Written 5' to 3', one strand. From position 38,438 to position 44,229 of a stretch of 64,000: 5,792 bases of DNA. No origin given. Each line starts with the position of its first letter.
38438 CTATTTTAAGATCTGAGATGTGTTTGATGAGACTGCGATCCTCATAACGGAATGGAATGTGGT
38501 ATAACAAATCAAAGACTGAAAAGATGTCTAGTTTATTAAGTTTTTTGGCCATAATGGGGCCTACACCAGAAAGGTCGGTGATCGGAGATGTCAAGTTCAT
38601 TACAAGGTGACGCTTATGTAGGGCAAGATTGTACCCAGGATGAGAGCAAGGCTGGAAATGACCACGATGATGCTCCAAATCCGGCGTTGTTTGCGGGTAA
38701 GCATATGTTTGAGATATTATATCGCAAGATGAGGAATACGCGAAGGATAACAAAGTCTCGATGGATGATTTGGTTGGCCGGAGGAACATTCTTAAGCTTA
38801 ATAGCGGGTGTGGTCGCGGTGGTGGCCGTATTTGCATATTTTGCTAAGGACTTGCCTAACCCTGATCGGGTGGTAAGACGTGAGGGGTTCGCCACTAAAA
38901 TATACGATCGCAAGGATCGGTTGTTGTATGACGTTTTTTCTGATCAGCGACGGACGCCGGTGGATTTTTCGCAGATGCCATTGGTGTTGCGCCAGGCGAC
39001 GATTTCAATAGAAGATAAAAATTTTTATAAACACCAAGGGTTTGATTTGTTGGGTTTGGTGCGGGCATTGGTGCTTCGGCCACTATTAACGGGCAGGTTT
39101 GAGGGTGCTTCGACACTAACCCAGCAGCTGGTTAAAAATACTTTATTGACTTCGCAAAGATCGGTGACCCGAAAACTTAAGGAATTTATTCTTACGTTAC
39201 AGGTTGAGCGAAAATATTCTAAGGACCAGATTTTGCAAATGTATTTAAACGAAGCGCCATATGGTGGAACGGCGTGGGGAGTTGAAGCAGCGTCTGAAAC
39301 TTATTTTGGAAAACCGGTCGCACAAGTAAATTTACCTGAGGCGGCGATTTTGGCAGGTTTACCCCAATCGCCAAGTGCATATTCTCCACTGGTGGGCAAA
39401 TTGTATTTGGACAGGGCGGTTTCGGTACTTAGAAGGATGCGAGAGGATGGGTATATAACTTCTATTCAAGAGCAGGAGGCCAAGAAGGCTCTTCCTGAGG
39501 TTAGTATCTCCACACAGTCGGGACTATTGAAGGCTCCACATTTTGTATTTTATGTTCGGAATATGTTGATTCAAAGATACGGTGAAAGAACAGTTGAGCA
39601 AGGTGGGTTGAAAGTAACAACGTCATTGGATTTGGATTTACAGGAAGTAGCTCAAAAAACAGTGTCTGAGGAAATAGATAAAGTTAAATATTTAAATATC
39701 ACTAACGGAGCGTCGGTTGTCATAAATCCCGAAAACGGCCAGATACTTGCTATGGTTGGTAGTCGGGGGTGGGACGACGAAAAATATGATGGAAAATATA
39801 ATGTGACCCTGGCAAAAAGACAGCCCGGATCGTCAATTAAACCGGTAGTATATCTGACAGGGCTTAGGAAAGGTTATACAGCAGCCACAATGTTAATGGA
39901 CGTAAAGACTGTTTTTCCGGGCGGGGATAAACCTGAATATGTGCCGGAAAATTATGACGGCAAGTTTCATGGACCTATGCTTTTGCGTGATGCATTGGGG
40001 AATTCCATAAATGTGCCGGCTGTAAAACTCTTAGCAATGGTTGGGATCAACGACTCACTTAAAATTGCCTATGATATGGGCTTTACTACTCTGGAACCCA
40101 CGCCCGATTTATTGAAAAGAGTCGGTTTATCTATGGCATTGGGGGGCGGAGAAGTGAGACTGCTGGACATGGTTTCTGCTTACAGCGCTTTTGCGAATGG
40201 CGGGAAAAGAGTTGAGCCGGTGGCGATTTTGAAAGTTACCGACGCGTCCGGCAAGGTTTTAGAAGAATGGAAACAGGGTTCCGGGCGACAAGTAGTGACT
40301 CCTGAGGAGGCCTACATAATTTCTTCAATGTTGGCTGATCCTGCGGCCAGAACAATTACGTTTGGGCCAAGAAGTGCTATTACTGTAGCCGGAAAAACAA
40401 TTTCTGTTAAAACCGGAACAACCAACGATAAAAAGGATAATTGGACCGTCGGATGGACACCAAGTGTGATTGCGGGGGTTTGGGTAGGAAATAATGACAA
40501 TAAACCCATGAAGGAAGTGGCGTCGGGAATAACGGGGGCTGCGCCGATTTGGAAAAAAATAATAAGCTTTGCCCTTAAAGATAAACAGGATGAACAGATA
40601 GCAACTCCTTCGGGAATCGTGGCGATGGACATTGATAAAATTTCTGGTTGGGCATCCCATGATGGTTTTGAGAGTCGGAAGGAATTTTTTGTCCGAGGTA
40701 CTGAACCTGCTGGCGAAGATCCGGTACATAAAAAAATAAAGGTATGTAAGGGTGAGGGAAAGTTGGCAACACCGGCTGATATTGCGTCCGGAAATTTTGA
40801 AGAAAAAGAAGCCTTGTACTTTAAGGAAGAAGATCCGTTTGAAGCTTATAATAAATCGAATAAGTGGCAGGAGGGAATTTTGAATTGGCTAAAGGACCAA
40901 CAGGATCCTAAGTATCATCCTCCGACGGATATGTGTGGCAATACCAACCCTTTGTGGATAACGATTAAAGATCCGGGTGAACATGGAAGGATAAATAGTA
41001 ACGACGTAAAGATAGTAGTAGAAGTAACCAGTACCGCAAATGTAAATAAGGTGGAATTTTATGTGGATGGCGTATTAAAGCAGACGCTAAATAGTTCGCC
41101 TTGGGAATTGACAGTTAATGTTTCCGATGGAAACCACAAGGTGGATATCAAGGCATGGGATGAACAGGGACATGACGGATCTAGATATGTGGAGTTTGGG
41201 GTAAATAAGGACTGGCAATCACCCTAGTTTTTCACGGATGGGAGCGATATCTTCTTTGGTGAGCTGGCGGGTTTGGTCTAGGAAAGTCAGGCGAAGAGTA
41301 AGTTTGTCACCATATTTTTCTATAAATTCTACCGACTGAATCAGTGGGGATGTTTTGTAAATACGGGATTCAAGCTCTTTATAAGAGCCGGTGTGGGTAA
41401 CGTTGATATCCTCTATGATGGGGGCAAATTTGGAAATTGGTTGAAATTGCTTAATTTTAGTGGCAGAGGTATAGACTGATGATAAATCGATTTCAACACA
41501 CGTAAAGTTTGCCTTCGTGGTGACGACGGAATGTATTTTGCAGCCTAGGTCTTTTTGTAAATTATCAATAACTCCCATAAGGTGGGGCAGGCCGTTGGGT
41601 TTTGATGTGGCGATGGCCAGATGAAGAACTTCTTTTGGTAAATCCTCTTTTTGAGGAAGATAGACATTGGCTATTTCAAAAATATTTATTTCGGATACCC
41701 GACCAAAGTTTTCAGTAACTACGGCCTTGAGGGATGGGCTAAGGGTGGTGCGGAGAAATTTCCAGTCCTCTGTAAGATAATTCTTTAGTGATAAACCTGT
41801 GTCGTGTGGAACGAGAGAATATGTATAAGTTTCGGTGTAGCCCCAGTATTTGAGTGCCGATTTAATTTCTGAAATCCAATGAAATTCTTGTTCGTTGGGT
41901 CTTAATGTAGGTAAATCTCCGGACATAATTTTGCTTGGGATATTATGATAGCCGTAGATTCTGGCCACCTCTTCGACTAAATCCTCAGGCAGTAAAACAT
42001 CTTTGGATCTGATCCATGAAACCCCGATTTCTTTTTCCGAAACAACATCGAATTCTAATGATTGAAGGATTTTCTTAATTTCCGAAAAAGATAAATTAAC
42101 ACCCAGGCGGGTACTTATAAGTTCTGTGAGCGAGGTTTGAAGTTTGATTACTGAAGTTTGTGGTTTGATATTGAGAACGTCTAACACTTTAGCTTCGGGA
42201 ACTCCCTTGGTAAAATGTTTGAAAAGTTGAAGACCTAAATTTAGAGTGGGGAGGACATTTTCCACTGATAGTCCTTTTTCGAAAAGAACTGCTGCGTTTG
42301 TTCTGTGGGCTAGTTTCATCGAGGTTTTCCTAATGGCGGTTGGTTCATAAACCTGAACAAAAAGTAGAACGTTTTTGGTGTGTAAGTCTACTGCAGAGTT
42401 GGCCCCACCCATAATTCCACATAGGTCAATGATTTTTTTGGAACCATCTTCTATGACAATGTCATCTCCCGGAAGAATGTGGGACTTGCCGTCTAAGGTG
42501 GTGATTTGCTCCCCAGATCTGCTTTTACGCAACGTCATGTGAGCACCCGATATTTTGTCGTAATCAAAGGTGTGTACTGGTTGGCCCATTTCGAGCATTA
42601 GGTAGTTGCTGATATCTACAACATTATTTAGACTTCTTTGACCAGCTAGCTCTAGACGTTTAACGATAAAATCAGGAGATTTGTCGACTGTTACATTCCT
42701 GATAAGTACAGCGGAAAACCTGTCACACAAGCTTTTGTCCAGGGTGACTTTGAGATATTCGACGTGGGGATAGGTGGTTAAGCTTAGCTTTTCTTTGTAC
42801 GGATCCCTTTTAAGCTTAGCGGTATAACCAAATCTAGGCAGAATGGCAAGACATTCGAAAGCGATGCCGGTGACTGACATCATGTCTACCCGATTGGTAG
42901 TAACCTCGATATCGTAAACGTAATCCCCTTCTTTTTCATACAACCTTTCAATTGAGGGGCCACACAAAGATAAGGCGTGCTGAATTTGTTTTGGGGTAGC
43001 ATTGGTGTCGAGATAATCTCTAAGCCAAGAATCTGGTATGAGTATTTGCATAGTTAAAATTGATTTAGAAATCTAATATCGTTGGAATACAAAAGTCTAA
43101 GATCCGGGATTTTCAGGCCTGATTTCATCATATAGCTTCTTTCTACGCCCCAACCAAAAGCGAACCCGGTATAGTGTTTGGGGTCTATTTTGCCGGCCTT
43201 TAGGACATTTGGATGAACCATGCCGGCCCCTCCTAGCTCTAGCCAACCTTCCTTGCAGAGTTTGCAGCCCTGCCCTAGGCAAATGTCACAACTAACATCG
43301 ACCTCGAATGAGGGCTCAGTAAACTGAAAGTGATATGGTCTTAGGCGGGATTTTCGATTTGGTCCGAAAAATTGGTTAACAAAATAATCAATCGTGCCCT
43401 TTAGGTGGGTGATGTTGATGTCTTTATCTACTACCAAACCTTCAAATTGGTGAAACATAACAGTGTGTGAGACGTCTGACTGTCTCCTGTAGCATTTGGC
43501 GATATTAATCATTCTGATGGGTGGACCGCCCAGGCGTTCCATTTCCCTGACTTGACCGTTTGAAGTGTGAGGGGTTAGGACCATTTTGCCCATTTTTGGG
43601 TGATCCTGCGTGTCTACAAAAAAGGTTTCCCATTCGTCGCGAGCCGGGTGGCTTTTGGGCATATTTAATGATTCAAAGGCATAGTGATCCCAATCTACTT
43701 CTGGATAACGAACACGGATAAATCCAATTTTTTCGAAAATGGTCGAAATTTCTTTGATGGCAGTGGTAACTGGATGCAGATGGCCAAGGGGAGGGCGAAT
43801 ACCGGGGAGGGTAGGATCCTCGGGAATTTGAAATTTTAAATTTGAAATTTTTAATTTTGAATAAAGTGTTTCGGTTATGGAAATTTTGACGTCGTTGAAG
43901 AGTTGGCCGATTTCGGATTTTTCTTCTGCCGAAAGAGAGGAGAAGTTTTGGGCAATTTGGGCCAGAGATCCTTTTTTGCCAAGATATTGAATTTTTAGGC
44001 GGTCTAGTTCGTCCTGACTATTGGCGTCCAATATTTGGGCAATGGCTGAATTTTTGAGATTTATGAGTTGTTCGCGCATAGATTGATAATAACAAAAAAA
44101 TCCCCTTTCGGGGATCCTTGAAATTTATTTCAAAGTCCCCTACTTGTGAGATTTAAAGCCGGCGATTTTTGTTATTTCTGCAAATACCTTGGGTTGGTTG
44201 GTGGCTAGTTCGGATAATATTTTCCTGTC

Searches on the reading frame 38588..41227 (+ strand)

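Call 93: search_protein_families(library=pfam, proteins=[window:38588-41227:+], max_evalue=0.00001)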
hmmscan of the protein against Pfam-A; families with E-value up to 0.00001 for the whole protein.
window:38588-41227:+ (879 aa): 3 families
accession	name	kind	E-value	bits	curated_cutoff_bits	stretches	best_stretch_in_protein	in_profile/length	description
PF00912.28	Transgly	-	7.6e-57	192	27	1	118-284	10-177/178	Transglycosylase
PF00905.27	Transpeptidase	-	2.2e-24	86.6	22.1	1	374-659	1-298/299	Penicillin binding protein transpeptidase domain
PF17957.7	Big_7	-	7.2e-09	36.6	24.1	1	791-852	3-68/70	Bacterial Ig domain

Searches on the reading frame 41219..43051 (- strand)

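Call 93: search_protein_families(library=pfam, proteins=[window:41219-43051:-], max_evalue=0.00001)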
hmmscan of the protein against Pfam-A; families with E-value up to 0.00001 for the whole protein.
window:41219-43051:- (610 aa): 3 families
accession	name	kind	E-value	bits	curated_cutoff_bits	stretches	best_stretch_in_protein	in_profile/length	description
PF03483.22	B3_4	-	1.4e-51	175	29.3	1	109-280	2-172/174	B3/4 domain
PF17759.6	tRNA_synthFbeta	-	4.1e-16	59.5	22.4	1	371-504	1-159/214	Phenylalanyl tRNA synthetase beta chain CLM domain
PF03484.21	B5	-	4.3e-14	52.9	28.6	1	310-368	6-67/67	tRNA synthetase B5 domain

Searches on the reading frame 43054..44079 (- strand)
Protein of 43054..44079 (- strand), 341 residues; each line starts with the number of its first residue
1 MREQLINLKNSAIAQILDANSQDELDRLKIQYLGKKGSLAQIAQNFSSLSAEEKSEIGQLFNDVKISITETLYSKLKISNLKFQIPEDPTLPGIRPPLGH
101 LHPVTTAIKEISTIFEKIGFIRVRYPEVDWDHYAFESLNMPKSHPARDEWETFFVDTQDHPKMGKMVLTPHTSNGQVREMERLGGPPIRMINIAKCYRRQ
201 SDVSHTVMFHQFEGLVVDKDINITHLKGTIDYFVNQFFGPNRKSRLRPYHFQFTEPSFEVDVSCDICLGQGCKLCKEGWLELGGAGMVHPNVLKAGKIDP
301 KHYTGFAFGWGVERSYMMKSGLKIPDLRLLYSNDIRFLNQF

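Call 93: search_protein_families(library=pfam, proteins=[window:43054-44079:-], max_evalue=0.00001)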
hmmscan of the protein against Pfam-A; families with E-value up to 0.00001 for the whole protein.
window:43054-44079:- (341 aa): 2 families
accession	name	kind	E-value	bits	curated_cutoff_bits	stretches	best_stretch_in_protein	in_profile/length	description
PF01409.25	tRNA-synt_2d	-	2.5e-79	266.7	19.8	1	88-341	3-246/246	tRNA synthetases class II core domain (F)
PF02912.23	Phe_tRNA-synt_N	-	3.7e-15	56.1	22.3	1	21-75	2-56/69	Aminoacyl tRNA synthetase class II, N-terminal domain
